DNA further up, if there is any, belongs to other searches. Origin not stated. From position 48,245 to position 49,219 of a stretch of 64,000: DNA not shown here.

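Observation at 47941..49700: Minus-strand module: ATPase-only terminase paralog, upstream mini-ORF, iterated repeats and a ClpX zinc-finger-like gene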

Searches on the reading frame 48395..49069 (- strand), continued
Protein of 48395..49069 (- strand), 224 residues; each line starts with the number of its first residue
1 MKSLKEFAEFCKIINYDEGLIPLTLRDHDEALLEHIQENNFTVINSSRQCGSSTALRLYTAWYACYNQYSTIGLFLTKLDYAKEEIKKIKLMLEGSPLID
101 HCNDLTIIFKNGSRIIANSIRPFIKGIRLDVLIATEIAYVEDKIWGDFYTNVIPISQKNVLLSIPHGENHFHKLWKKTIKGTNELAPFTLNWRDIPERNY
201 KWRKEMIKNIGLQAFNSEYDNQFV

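Call 28: find_encoding_contigs(protein=P0016, flank=8000, max_places=4)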
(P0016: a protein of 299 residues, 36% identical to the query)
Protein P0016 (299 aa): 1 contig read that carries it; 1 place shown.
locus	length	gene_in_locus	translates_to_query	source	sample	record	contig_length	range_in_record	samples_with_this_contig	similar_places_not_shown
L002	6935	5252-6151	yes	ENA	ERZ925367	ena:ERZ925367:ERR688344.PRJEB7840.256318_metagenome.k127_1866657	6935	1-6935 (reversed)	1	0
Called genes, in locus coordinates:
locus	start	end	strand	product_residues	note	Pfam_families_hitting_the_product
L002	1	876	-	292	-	?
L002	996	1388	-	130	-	-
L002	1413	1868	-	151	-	-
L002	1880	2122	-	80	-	-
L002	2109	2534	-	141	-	-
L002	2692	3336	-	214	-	-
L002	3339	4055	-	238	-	-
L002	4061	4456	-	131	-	-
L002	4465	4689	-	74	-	-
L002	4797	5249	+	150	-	PF15891:Nuc_deoxyri_tr2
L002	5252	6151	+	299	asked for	PF03237:Terminase_6N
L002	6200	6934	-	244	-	?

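Call 30: find_encoding_contigs(protein=P0127, flank=8000, max_places=3)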
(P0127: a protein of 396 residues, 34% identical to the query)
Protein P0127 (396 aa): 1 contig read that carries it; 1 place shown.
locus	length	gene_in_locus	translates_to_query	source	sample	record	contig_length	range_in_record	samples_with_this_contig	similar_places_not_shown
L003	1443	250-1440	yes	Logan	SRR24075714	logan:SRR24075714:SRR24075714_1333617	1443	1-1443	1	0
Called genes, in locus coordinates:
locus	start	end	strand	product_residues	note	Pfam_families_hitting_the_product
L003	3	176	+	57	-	?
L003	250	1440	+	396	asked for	PF03237:Terminase_6N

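Call 31: get_annotated_region(hit=H31, flank=4000)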
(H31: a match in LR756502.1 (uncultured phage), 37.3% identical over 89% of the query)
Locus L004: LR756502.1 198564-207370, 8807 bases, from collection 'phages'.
description: uncultured phage genome assembly, chromosome: 1.
organism: uncultured phage (NCBI taxid 278008)
taxonomy: Viruses; environmental samples
host: -; source: metagenomic; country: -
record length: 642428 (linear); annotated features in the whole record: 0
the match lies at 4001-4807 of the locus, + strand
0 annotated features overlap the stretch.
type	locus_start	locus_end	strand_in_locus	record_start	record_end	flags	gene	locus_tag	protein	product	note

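Call 33: get_annotated_region(hit=H42, flank=5000)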
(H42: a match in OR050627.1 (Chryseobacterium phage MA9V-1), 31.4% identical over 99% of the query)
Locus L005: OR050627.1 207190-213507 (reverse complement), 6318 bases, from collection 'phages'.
description: Chryseobacterium phage MA9V-1, complete genome.
organism: Chryseobacterium phage MA9V-1 (NCBI taxid 2936916)
taxonomy: Viruses; Duplodnaviria; Heunggongvirae; Uroviricota; Caudoviricetes
host: Chryseobacterium indologenes MA9; source: medical sewage; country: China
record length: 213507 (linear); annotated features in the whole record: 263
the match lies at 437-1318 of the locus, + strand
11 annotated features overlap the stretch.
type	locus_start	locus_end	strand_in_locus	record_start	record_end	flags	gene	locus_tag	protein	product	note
CDS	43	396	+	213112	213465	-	-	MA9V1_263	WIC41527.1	hypothetical protein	-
CDS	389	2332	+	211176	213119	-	-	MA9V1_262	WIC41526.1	terminase family protein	-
CDS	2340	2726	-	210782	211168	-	-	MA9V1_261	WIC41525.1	hypothetical protein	-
CDS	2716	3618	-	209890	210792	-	-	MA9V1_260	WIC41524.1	hypothetical protein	-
CDS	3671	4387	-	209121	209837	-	-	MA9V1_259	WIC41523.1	hypothetical protein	-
CDS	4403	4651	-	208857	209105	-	-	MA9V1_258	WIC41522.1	hypothetical protein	-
CDS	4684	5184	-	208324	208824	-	-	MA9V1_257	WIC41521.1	hypothetical protein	-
CDS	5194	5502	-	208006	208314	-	-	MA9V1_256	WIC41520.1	hypothetical protein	-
CDS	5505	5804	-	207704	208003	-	-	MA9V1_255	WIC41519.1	hypothetical protein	-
CDS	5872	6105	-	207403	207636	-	-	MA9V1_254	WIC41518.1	hypothetical protein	-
CDS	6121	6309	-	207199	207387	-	-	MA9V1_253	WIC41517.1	hypothetical protein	-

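Call 34: get_annotated_region(hit=H33, flank=5000)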
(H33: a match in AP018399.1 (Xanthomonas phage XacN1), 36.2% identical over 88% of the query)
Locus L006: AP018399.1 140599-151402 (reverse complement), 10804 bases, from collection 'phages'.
description: Xanthomonas phage XacN1 DNA, complete genome.
organism: Xanthomonas phage XacN1 (NCBI taxid 2042251)
taxonomy: Viruses; Duplodnaviria; Heunggongvirae; Uroviricota; Caudoviricetes
host: Xanthomonas citri; source: -; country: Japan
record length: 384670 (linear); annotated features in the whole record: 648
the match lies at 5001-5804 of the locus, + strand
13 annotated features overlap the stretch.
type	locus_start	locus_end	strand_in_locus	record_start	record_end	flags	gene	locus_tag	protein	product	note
CDS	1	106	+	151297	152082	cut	-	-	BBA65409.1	hypothetical protein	ORF261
CDS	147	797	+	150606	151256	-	-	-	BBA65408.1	2'-5' RNA ligase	ORF260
CDS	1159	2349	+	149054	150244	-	-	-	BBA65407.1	hypothetical protein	ORF259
CDS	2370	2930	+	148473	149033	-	-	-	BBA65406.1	hypothetical protein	ORF258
CDS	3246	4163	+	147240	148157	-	-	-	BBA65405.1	hypothetical protein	ORF257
CDS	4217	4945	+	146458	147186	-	-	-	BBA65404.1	predicted ORF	ORF256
CDS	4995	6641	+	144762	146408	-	-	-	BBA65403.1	terminase large subunit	ORF255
CDS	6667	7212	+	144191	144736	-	-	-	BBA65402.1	predicted ORF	ORF254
CDS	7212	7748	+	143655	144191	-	-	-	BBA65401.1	predicted ORF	ORF253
CDS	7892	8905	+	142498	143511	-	-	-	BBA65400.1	single-stranded DNA binding protein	ORF252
CDS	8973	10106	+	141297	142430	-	-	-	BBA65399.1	RecA-like protein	ORF251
CDS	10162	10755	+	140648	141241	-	-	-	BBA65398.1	predicted ORF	ORF250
CDS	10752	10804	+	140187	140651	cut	-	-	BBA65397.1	predicted ORF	ORF249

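Call 35: get_annotated_region(hit=H51, flank=5000)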
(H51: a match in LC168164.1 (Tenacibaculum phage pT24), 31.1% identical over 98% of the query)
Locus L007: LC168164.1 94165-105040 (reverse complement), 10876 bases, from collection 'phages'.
description: Tenacibaculum phage pT24 DNA, complete genome.
organism: Tenacibaculum phage pT24 (NCBI taxid 1880590)
taxonomy: Viruses; Duplodnaviria; Heunggongvirae; Uroviricota; Caudoviricetes; Kungbxnavirus; Kungbxnavirus pT24
host: Tenacibaculum sp.; source: -; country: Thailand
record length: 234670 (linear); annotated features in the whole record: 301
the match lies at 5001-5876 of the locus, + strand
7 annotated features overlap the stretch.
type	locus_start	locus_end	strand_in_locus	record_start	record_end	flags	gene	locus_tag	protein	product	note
CDS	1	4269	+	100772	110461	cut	-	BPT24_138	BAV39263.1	chlorovirus glyco repeat domain-containing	-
CDS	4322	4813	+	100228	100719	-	-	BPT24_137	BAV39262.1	hypothetical protein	-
CDS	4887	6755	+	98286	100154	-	-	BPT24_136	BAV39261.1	terminase large subunit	-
CDS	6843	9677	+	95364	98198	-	-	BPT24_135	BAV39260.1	tail sheath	-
CDS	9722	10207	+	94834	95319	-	-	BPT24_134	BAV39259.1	hypothetical protein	-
CDS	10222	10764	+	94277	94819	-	-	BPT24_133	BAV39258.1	hypothetical protein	-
CDS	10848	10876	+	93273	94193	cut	-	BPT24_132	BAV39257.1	hypothetical protein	-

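Call 37: search_protein_families(library=padloc, proteins=[window:48395-49069:-], max_evalue=0.01)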
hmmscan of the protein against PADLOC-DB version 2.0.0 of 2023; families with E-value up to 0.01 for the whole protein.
window:48395-49069:- (224 aa): 0 families

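Call 38: search_protein_families(library=ncbifam, proteins=[window:48395-49069:-], max_evalue=0.01)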
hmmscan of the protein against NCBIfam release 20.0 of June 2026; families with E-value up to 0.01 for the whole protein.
window:48395-49069:- (224 aa): 0 families

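Call 43: find_encoding_contigs(protein=P0106, flank=10000, max_places=3)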
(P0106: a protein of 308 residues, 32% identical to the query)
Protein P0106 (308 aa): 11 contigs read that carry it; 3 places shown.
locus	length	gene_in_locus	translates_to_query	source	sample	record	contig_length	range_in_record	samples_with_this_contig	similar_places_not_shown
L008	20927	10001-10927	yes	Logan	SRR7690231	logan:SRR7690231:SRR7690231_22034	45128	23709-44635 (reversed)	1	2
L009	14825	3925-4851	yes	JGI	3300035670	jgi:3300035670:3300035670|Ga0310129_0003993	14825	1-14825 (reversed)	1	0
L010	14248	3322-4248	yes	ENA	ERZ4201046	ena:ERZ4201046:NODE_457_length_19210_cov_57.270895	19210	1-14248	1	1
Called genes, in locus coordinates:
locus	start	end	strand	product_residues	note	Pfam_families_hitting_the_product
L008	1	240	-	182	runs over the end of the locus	-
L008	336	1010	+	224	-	-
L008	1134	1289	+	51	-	-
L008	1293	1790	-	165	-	PF01844:HNH, PF14279:HNH_5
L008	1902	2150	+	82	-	-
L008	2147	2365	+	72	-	-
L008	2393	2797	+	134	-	-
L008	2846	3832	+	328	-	PF00583:Acetyltransf_1 (weak), PF18760:ART-PolyVal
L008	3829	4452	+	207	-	-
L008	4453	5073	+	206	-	-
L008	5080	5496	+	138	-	-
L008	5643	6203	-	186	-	-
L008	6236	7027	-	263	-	-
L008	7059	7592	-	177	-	-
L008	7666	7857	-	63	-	-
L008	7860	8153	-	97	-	-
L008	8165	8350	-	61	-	-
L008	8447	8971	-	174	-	-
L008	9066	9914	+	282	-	-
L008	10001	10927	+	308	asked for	PF03237:Terminase_6N (weak)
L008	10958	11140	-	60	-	-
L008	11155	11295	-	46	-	-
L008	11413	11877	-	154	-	-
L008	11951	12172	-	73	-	-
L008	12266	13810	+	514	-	-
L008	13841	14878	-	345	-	PF21189:PHA02142, PF09414:RNA_ligase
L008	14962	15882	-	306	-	-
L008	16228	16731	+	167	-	PF24591:Phage_YunG-like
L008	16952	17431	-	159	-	-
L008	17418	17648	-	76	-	-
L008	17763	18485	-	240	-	PF01027:Bax1-I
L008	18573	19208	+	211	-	-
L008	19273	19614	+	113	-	-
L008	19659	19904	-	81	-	-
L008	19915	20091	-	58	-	-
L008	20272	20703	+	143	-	-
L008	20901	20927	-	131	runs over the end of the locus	-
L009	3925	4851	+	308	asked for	PF03237:Terminase_6N (weak)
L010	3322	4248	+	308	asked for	PF03237:Terminase_6N (weak)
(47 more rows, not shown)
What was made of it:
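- On Lys-less ATPase-only TerL paralogs (unnamed group found here): P0016 and P0106 are also stand-alone (calls 28, 43).
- P0016 and P0106 are stand-alone genes like the one here (calls 28, 43). Comparable Lys-less paralogs are maintained elsewhere; P0106 is identical on 11 contigs (call 43).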

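Call 44: find_encoding_contigs(protein=P0008, flank=10000, max_places=3)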
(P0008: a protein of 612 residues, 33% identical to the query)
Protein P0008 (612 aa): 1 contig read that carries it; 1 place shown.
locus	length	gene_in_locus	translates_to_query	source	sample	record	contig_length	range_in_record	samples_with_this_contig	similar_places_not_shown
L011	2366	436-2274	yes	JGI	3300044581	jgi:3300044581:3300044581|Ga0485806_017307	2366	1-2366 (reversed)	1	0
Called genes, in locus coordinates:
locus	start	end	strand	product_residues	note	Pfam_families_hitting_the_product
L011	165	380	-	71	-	-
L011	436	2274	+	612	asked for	PF03237:Terminase_6N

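Call 45: find_encoding_contigs(protein=P0071, flank=10000, max_places=3)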
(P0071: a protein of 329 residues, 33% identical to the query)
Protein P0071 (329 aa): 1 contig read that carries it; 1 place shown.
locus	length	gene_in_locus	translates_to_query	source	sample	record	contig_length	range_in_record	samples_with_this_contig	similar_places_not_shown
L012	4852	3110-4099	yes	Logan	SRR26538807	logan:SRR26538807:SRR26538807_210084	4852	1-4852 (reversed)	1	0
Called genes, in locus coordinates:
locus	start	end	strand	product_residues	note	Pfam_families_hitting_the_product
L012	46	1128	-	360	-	PF10307:HAD_SAK_1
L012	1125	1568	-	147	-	-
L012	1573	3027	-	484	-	PF01743:PolyA_pol, PF12627:PolyA_pol_RNAbd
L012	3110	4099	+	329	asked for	PF03237:Terminase_6N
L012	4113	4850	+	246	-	?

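Call 52: find_related_loci(query=window:48395-49069:-, collection=viral_contigs, flank=6000)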
Query window:48395-49069:- (224 aa) in viral_contigs; peptide patterns used: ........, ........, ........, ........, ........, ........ (x = any residue, [..] = any of these).
118 stretches matched a pattern, but none encodes a relative of the query by tblastn (E <= 1e-3).

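Call 65: predict_structure(alignment_id=A2)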
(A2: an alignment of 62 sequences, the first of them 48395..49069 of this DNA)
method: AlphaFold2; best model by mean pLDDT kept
length: 224 residues; sequences in the alignment: 62
mean_pLDDT: 96.6   pTM: 0.92
mean pLDDT of the five models: 96.6, 96.5, 96.2, 96.2, 95.7
residues with pLDDT >= 90: 216; 70-90: 8; 50-70: 0; < 50: 0
segments of 3 or more residues with pLDDT < 50: none
pLDDT, mean of each block of 10 residues (from residue 1): 92 96 97 98 98 98 98 97 98 96 98 98 88 98 96 95 97 98 97 96 98 98 96
secondary structure, 60 per line:
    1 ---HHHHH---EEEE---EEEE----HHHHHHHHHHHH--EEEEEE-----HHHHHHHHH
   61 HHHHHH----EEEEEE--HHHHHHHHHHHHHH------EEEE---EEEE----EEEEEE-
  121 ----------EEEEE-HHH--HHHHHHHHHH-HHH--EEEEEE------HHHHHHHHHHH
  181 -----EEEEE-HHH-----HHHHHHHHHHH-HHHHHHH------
elements in order: H4-8 E12-15 E19-22 H27-38 E41-46 H52-66 E71-76 H79-92 E99-102 E106-109 E114-119 E131-135 H142-151 E158-163 H170-180 E186-190 H200-210 H212-218
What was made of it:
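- On Large terminase (TerL), functional enzyme: AF2 pLDDT 96.6 (call 65).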

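Call 68: fold_search(model_id=the predicted structure, library=pdb)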
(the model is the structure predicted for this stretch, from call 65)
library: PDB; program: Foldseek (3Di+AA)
matches with E <= 10: 1609; with E <= 0.001: 92
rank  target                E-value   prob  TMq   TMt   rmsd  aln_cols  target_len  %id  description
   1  2o0j                  1.5e-19  1.00  0.86  0.54   2.7       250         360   25  T4 gp17 ATPase domain mutant complexed with ADP (released 2007-04-03)
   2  2o0h                  2.9e-19  1.00  0.86  0.55   2.3       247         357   26  T4 gp17 ATPase domain mutant complexed with ATP (released 2007-04-03)
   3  3cpe                  4.5e-18  1.00  0.87  0.36   2.5       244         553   25  Crystal Structure of T4 gp17 (released 2009-01-13)
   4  3ezk_A                2.3e-17  1.00  0.86  0.36   2.8       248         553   24  Bacteriophage T4 gp17 motor assembly based on crystal structures and cryo-EM reconstructions (released 2009-01-13)
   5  4znk                  5.6e-11  1.00  0.66  0.58   5.7       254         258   18  Thermus Phage P74-26 Large Terminase ATPase domain from (P 32 2 1 space group) (released 2015-07-08)
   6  4znl_B                7.7e-11  1.00  0.69  0.61   5.3       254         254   18  Thermus Phage P74-26 Large Terminase ATPase domain bound to ADP Beryllium Fluoride (released 2015-07-08)
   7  4znl_A                1.7e-10  1.00  0.67  0.60   5.7       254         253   18  Thermus Phage P74-26 Large Terminase ATPase domain bound to ADP Beryllium Fluoride (released 2015-07-08)
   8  7ks4                  2.5e-10  1.00  0.73  0.66   3.8       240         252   19  Thermus Phage P74-26 Large Terminase ATPase domain with partially bound ADP (released 2021-05-05)
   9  4zni                  3.2e-10  1.00  0.68  0.61   4.1       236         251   19  Thermus Phage P74-26 Large Terminase ATPase domain (I 2 3 space group) (released 2015-07-08)
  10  4znj                  6.1e-10  1.00  0.71  0.65   4.0       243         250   18  Thermus Phage P74-26 Large Terminase ATPase domain mutant R139A (I 2 3 space group) (released 2015-07-08)
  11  5oe8_B                5.1e-09  1.00  0.71  0.42   3.9       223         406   14  Structure of large terminase from the thermophilic bacteriophage D6E (Crystal form 2) (released 2017-10-11)
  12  5oee_C                8.4e-09  1.00  0.70  0.42   3.8       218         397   15  Structure of large terminase from the thermophilic bacteriophage D6E (Crystal form 3) (released 2017-10-11)
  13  5oea_A                1.1e-08  1.00  0.70  0.42   3.7       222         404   14  Structure of large terminase from the thermophilic bacteriophage D6E in complex with ATP-gamma-S (Crystal form 3) (released 2017-10-11)
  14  5oee_B                1.7e-08  1.00  0.69  0.41   3.8       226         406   13  Structure of large terminase from the thermophilic bacteriophage D6E (Crystal form 3) (released 2017-10-11)
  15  4idh                  1.8e-08  1.00  0.65  0.35   4.3       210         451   15  Crystal Structure of the large terminase subunit gp2 of bacterial virus Sf6 (released 2013-05-01)
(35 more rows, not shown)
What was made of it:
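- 48395..49069 (-): 224-aa TerL ATPase-domain paralog, catalytically degenerate (pseudo-ATPase). It has a likely RBS (AAGGA) 5 nt upstream of the ATG. It lacks both the conserved TerL N-terminal motif and the nuclease domain. Fold: AF2 pLDDT 96.6 and pTM 0.92 (call 65); Foldseek top hits T4 gp17 ATPase domain 2O0J/2O0H, TMq 0.86 (call 68).
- On Large terminase (TerL), functional enzyme: Foldseek top four hits are T4 gp17, TMq 0.86-0.87 (call 68).
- The fold search recovers the Avs3-TerL complex 8DGC among the TerL hits (call 68).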

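Call 69: find_encoding_contigs(protein=P0124, flank=6000, max_places=2)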
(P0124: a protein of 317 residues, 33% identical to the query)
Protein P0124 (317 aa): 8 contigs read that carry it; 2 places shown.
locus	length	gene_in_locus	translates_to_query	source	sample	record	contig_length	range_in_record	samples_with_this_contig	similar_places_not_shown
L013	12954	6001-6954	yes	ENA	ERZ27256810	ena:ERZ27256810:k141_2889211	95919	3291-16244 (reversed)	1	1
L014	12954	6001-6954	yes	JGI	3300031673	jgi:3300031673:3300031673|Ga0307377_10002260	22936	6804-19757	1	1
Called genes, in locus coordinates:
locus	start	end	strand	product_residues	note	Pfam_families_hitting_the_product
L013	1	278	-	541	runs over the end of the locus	PF00004:AAA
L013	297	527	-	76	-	-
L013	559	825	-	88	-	-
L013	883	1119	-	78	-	-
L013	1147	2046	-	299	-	-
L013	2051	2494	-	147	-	PF00293:NUDIX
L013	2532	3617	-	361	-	PF10307:HAD_SAK_1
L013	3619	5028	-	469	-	PF01743:PolyA_pol, PF12627:PolyA_pol_RNAbd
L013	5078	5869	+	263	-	PF00112:Peptidase_C1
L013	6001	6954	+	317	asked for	PF03237:Terminase_6N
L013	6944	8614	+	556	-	PF03237:Terminase_6N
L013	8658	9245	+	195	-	-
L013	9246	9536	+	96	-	-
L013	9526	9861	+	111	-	PF04134:DCC1-like (weak)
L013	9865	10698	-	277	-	PF01501:Glyco_transf_8, PF18404:Glyco_transf_24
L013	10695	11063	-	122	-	-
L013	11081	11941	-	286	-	PF00011:HSP20 (weak)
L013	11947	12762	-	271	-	PF04542:Sigma70_r2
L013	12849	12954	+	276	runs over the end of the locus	PF00406:ADK, PF13207:AAA_17, PF13238:AAA_18, PF13671:AAA_33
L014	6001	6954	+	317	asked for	PF03237:Terminase_6N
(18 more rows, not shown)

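Call 70: find_encoding_contigs(protein=P0137, flank=6000, max_places=2)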
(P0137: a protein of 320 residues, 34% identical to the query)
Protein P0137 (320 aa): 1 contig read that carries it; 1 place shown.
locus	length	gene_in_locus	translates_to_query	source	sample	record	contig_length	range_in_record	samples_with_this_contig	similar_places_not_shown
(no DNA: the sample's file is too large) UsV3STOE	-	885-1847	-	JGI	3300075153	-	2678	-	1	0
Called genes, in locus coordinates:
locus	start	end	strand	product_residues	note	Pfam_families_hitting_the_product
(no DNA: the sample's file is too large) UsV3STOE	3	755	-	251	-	?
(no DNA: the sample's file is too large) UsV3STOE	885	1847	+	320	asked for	PF01402:RHH_1, PF03237:Terminase_6N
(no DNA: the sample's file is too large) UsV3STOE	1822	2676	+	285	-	?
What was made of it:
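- P0137 carries a Pfam RHH_1 domain (call 70).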
